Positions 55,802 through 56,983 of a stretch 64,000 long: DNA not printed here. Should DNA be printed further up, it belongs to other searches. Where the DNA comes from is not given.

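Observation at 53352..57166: AurF-type enzyme flanked by ACP and ferredoxin but with no amine-supplying gene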

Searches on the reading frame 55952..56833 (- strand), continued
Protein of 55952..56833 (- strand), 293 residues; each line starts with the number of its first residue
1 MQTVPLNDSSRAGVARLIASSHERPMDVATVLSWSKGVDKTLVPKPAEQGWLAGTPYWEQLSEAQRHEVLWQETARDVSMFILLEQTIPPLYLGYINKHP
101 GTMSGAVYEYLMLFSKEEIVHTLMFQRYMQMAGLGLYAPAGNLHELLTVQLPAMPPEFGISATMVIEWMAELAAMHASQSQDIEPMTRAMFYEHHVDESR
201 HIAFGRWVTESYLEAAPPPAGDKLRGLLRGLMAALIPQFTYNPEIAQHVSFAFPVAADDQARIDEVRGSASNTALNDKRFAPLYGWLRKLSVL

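Call 27: search_solved_structures(query=A1, max_evalue=10, show_alignments=3)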
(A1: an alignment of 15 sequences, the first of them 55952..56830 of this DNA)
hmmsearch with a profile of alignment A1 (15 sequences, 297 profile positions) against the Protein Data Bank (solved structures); distinct sequences matched with E-value up to 10: 7.
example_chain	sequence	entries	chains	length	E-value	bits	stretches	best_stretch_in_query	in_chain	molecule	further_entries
7qbp_A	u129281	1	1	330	0.0013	21.5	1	111-261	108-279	R2-like ligand binding oxidase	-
7qbk_A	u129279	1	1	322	0.0038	20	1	114-227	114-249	R2-like ligand-binding oxidase (homolog II) from Sulfolobus acidocaldarius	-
8a0a_A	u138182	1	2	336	0.036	16.7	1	199-273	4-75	Bacillus subtilis SPbeta prophage master regulator MrpR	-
6zma_B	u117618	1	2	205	0.47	13.1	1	111-249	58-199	tRNA hydroxylase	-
6zmb_B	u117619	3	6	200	0.71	12.5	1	111-246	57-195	tRNA hydroxylase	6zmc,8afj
2itb_A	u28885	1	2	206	0.72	12.5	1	111-249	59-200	TRNA-(Ms(2)io(6)a)-hydroxylase, putative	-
9u78_A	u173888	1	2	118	1.5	11.4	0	186-207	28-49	Single Chain Protein of De Novo Designed Helix Bundles-4EH2 with KDPV Loop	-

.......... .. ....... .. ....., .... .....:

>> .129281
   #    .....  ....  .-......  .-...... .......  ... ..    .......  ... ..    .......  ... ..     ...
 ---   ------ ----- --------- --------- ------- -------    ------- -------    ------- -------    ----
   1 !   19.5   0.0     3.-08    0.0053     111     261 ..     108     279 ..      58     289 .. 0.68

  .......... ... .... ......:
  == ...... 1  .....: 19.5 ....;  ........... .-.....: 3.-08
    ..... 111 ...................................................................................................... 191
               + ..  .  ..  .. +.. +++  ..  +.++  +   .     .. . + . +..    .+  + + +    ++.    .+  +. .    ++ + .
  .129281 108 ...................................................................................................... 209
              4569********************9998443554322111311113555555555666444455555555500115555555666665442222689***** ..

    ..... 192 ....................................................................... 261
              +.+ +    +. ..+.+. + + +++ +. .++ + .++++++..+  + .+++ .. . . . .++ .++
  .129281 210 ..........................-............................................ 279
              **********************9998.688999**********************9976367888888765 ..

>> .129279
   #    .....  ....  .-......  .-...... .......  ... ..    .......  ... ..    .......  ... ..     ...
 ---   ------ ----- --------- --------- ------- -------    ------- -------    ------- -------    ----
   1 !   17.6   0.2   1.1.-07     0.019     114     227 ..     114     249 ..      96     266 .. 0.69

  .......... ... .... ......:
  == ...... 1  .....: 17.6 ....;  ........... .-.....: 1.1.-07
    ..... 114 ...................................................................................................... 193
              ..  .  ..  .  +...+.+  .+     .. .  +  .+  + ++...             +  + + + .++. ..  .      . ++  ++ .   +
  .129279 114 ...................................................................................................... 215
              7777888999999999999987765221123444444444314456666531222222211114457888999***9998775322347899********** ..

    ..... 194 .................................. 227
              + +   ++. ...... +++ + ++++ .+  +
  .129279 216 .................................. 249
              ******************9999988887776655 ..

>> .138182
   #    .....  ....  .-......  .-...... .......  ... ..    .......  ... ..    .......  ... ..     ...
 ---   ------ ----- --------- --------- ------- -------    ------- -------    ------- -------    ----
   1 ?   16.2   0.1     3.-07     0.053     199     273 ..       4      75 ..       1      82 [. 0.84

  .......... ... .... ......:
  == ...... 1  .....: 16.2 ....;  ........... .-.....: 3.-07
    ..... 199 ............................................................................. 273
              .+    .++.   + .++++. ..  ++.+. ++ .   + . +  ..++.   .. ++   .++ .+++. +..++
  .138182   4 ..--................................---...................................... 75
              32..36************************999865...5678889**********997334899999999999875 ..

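Call 36: search_protein_families(library=pfam, proteins=[L037:5440-7089:-, L037:8713-9327:+, L037:9331-9876:+, L037:9950-10876:+, L037:10948-11781:+, L037:11842-12342:+, L037:12527-14221:+, L037:14239-15714:+, L037:15729-16544:-, L037:16538-17440:-], max_evalue=0.001)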
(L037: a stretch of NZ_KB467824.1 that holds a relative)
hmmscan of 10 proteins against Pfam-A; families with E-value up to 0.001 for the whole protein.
L037:5440-7089:- (549 aa): 1 family
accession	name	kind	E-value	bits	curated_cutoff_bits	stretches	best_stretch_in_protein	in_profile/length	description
PF00118.29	Cpn60_TCP1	-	8.3e-80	269.3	34.3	1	23-521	1-487/490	TCP-1/cpn60 chaperonin family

L037:8713-9327:+ (204 aa): 0 families

L037:9331-9876:+ (181 aa): 1 family
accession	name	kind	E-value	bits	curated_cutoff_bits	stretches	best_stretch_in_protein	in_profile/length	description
PF00005.33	ABC_tran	-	0.00018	22.6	25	1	68-113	4-50/137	ABC transporter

L037:9950-10876:+ (308 aa): 1 family
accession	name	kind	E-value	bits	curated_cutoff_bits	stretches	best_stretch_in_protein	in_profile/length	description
PF11583.14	AurF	-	6.4e-22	78.5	29.6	1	21-302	3-279/282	P-aminobenzoate N-oxygenase AurF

L037:10948-11781:+ (277 aa): 2 families
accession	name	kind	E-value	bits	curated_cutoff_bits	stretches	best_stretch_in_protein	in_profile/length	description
PF00378.25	ECH_1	-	2.3e-33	116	27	1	14-227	5-219/251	Enoyl-CoA hydratase/isomerase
PF16113.10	ECH_2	-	1.4e-09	38.4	27.2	1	25-197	12-186/335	Enoyl-CoA hydratase/isomerase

L037:11842-12342:+ (166 aa): 0 families

L037:12527-14221:+ (564 aa): 2 families
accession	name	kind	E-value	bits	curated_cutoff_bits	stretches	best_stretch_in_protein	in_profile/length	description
PF00501.34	AMP-binding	-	1.7e-91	307.3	29.9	1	33-426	1-384/384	AMP-binding enzyme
PF13193.12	AMP-binding_C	-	6e-21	75.6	24.5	1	477-551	1-76/76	AMP-binding enzyme C-terminal domain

L037:14239-15714:+ (491 aa): 7 families
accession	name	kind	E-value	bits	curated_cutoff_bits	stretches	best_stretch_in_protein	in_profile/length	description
PF01593.30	Amino_oxidase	-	6.4e-19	69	19.8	1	72-323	2-260/443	Flavin containing amine oxidoreductase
PF13450.12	NAD_binding_8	-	9.9e-11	42.2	21.9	1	66-115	1-49/68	NAD(P)-binding Rossmann-like domain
PF07992.20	Pyr_redox_2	-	1.9e-05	24.7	26.1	1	61-98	142-178/291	Pyridine nucleotide-disulphide oxidoreductase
PF00070.33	Pyr_redox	-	0.00012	23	22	1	63-98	1-35/82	Pyridine nucleotide-disulphide oxidoreductase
PF03486.20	HI0933_like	-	0.00024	21.1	50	1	63-102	2-40/244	HI0933-like protein Rossmann domain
PF01266.30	DAO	-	0.00034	20.7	27.9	1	63-99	1-36/353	FAD dependent oxidoreductase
PF00890.30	FAD_binding_2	-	0.00086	19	20.4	0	64-102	2-39/414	FAD binding domain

L037:15729-16544:- (271 aa): 1 family
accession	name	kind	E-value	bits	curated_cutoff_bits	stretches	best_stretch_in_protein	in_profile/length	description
PF01790.23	LGT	-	4.8e-72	242.6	24.9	1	9-257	1-240/240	Prolipoprotein diacylglyceryl transferase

L037:16538-17440:- (300 aa): 2 families
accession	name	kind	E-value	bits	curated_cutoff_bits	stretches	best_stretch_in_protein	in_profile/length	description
PF03466.25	LysR_substrate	-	9.5e-43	146.4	28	1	89-297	2-207/209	LysR substrate binding domain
PF00126.33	HTH_1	-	7.4e-23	80.7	26.6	1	5-64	1-60/60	Bacterial regulatory helix-turn-helix protein, lysR family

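Call 37: predict_structure(alignment_id=A2)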
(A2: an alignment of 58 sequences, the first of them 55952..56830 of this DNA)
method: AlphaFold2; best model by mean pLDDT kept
length: 292 residues; sequences in the alignment: 58
mean_pLDDT: 96.8   pTM: 0.92
mean pLDDT of the five models: 96.8, 96.7, 96.6, 95.7, 95.4
residues with pLDDT >= 90: 285; 70-90: 7; 50-70: 0; < 50: 0
segments of 3 or more residues with pLDDT < 50: none
pLDDT, mean of each block of 10 residues (from residue 1): 91 97 96 97 98 98 98 98 97 95 96 98 98 93 94 98 98 97 98 97 98 97 98 95 97 97 98 98 98 95
secondary structure, 60 per line:
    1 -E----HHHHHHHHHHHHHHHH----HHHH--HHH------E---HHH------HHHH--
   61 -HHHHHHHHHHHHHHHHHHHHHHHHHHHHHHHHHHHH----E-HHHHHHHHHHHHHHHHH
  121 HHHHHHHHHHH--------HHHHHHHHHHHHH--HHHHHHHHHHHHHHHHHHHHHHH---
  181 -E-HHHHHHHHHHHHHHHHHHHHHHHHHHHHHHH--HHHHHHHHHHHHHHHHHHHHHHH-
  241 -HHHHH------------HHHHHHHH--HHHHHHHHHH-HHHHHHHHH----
elements in order: H7-22 H27-30 H55-58 H62-97 H104-131 H140-152 H155-177 H184-214 H217-239 H242-246 H259-266 H269-278 H280-288

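Call 39: fold_search(model_id=the predicted structure, library=pdb)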
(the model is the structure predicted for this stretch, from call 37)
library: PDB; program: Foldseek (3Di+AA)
matches with E <= 10: 466; with E <= 0.001: 3
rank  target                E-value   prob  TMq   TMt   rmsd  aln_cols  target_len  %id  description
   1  5hyh                  2.6e-05  1.00  0.60  0.61   7.6       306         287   18  CmlI (chemically reduced state), arylamine oxygenase of chloramphenicol biosynthetic pathway (released 2016-06-08)
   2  5hyg                  6.3e-05  1.00  0.61  0.63   7.5       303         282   17  CmlI (peroxo bound state), arylamine oxygenase of chloramphenicol biosynthetic pathway (released 2016-06-08)
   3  7qbp                  7.0e-04  1.00  0.52  0.52   7.7       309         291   17  Crystal structure of R2-like ligand-binding oxidase from Saccharopolyspora Erythraea (released 2022-04-06)
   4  3chu_A                1.1e-03  1.00  0.58  0.57   6.9       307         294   18  Crystal Structure of Di-iron Aurf (released 2008-05-27)
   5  2jcd_B                1.5e-03  1.00  0.63  0.59   5.7       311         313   19  Structure of the N-oxygenase AurF from Streptomyces thioluteus (released 2007-09-11)
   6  3chu_B                1.8e-03  1.00  0.58  0.56   9.8       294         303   18  Crystal Structure of Di-iron Aurf (released 2008-05-27)
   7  2jcd_A                2.0e-03  1.00  0.66  0.62   5.2       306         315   19  Structure of the N-oxygenase AurF from Streptomyces thioluteus (released 2007-09-11)
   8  3chh_A                2.1e-03  1.00  0.58  0.57   6.8       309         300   17  Crystal Structure of Di-iron AurF (released 2008-05-27)
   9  4ac8_D                3.7e-03  1.00  0.50  0.48   8.2       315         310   16  R2-like ligand binding Mn-Fe oxidase from M. tuberculosis with an organized C-terminal helix (released 2012-09-26)
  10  6gp2_B                3.7e-03  1.00  0.42  0.40  12.4       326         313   12  Ribonucleotide Reductase class Ie R2 from Mesoplasma florum, DOPA-active form (released 2018-08-22)
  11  4ac8_A                4.8e-03  1.00  0.51  0.48   8.2       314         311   16  R2-like ligand binding Mn-Fe oxidase from M. tuberculosis with an organized C-terminal helix (released 2012-09-26)
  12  3dhz_A                5.2e-03  1.00  0.43  0.42  14.9       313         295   11  Apo (iron free) structure of C. ammoniagenes R2 protein (released 2008-07-01)
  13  4ac8_B                6.0e-03  1.00  0.49  0.47  11.4       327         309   16  R2-like ligand binding Mn-Fe oxidase from M. tuberculosis with an organized C-terminal helix (released 2012-09-26)
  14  3chh_B                6.5e-03  1.00  0.45  0.45  13.0       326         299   16  Crystal Structure of Di-iron AurF (released 2008-05-27)
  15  3ee4                  6.8e-03  1.00  0.51  0.51   8.4       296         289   15  R2-like ligand binding Mn/Fe oxidase from M. tuberculosis (released 2009-04-07)
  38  6qrz                  1.6e-02  1.00  0.48  0.51  11.2       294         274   16  Crystal structure of R2-like ligand-binding oxidase from Sulfolobus acidocaldarius solved by 3D micro-crystal electron d (released 2019-04-24)
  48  7qbk                  2.0e-02  1.00  0.46  0.47  11.1       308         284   15  Crystal structure of a second homolog of R2-like ligand-binding oxidase in Sulfolobus acidocaldarius (SaR2loxII) (released 2022-04-06)
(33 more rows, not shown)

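Call 42: find_encoding_contigs(protein=P0036, flank=10000, max_places=1)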
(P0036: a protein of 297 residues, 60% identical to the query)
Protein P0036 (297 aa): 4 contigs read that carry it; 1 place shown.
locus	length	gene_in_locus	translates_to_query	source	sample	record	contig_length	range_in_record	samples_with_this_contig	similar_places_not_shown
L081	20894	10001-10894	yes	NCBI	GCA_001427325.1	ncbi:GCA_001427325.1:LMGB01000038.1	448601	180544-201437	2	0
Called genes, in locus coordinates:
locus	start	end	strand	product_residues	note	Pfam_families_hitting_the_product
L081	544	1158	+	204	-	PF03548:LolA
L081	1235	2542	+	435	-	PF01078:Mg_chelatase (faint), PF05496:RuvB_N, PF00158:Sigma54_activat (faint), PF00004:AAA, PF07728:AAA_5 (weak), PF13173:AAA_14 (weak), PF16193:AAA_assoc_2, PF12002:MgsA_C, +2 more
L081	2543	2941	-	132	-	PF04239:DUF421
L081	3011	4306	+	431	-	PF02403:Seryl_tRNA_N, PF00587:tRNA-synt_2b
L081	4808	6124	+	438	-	-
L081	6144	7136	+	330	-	PF00389:2-Hacid_dh, PF02826:2-Hacid_dh_C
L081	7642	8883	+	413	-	PF00109:ketoacyl-synt, PF02801:Ketoacyl-synt_C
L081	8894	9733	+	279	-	PF01575:MaoC_dehydratas (weak)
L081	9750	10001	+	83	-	PF00550:PP-binding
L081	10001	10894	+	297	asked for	PF11583:AurF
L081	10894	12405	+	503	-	PF01266:DAO (faint), PF13450:NAD_binding_8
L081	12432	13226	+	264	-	PF12697:Abhydrolase_6 (faint), PF12146:Hydrolase_4, PF00561:Abhydrolase_1 (weak)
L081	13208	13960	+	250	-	PF23441:SDR, PF00106:adh_short, PF01370:Epimerase (weak), PF08659:KR, PF13561:adh_short_C2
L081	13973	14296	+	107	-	PF13237:Fer4_10 (faint), PF14697:Fer4_21 (faint), PF13183:Fer4_8 (faint), PF12838:Fer4_7 (weak), PF00037:Fer4, PF12797:Fer4_2 (weak), PF12837:Fer4_6, PF11953:DUF3470, +1 more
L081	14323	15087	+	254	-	PF03472:Autoind_bind, PF00196:GerE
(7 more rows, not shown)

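Call 43: find_encoding_contigs(protein=P0053, flank=10000, max_places=1)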
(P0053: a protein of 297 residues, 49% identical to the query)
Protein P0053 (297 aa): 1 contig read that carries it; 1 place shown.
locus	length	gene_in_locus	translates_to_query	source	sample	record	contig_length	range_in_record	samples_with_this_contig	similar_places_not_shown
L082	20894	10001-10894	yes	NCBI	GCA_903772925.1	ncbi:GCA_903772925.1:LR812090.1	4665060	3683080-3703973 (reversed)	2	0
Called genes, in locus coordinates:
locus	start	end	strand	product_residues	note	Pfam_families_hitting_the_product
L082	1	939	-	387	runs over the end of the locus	PF01594:AI-2E_transport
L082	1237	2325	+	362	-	PF01408:GFO_IDH_MocA, PF22725:GFO_IDH_MocA_C3, PF02894:GFO_IDH_MocA_C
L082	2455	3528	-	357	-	PF03747:ADP_ribosyl_GH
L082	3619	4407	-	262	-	PF01764:Lipase_3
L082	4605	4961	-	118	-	PF01042:Ribonuc_L-PSP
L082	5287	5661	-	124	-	-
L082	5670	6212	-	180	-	PF00578:AhpC-TSA, PF08534:Redoxin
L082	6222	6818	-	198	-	PF02525:Flavodoxin_2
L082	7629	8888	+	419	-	PF00109:ketoacyl-synt, PF02801:Ketoacyl-synt_C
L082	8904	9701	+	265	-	PF01575:MaoC_dehydratas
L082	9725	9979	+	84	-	PF00550:PP-binding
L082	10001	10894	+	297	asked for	PF11583:AurF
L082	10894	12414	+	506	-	PF13450:NAD_binding_8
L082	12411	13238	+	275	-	PF12146:Hydrolase_4, PF00561:Abhydrolase_1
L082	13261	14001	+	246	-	PF00106:adh_short, PF08659:KR, PF23441:SDR (faint), PF13561:adh_short_C2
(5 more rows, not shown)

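Call 44: find_encoding_contigs(protein=P0102, flank=10000, max_places=1)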
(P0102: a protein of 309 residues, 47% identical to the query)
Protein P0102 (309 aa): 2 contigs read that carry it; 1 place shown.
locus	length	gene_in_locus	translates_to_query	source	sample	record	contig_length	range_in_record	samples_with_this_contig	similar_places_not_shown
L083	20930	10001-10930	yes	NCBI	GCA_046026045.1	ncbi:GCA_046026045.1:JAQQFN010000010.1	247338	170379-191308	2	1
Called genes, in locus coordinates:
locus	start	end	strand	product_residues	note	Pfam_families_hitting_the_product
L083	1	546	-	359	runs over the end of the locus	PF02562:PhoH, PF13604:AAA_30, PF13245:AAA_19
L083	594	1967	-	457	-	PF00919:UPF0004, PF04055:Radical_SAM, PF01938:TRAM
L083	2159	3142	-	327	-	PF00126:HTH_1, PF03466:LysR_substrate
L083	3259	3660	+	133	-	PF00903:Glyoxalase (weak)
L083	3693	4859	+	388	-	PF06779:MFS_4, PF07690:MFS_1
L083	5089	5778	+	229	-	PF01381:HTH_3, PF12844:HTH_19 (weak), PF13560:HTH_31, PF07883:Cupin_2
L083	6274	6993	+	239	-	PF00926:DHBP_synthase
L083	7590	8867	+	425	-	PF00109:ketoacyl-synt, PF02801:Ketoacyl-synt_C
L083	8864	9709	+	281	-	PF01575:MaoC_dehydratas (weak)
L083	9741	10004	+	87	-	PF00550:PP-binding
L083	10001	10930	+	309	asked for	PF11583:AurF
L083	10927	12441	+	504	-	PF13450:NAD_binding_8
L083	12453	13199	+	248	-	PF00106:adh_short, PF08659:KR, PF13561:adh_short_C2, PF23441:SDR (weak)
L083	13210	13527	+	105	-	PF12797:Fer4_2 (faint), PF12838:Fer4_7 (faint), PF13237:Fer4_10 (weak), PF14697:Fer4_21 (faint), PF13187:Fer4_9 (weak), PF00037:Fer4 (weak), PF12837:Fer4_6 (weak), PF11953:DUF3470 (weak), +1 more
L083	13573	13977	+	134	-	PF13160:DUF3995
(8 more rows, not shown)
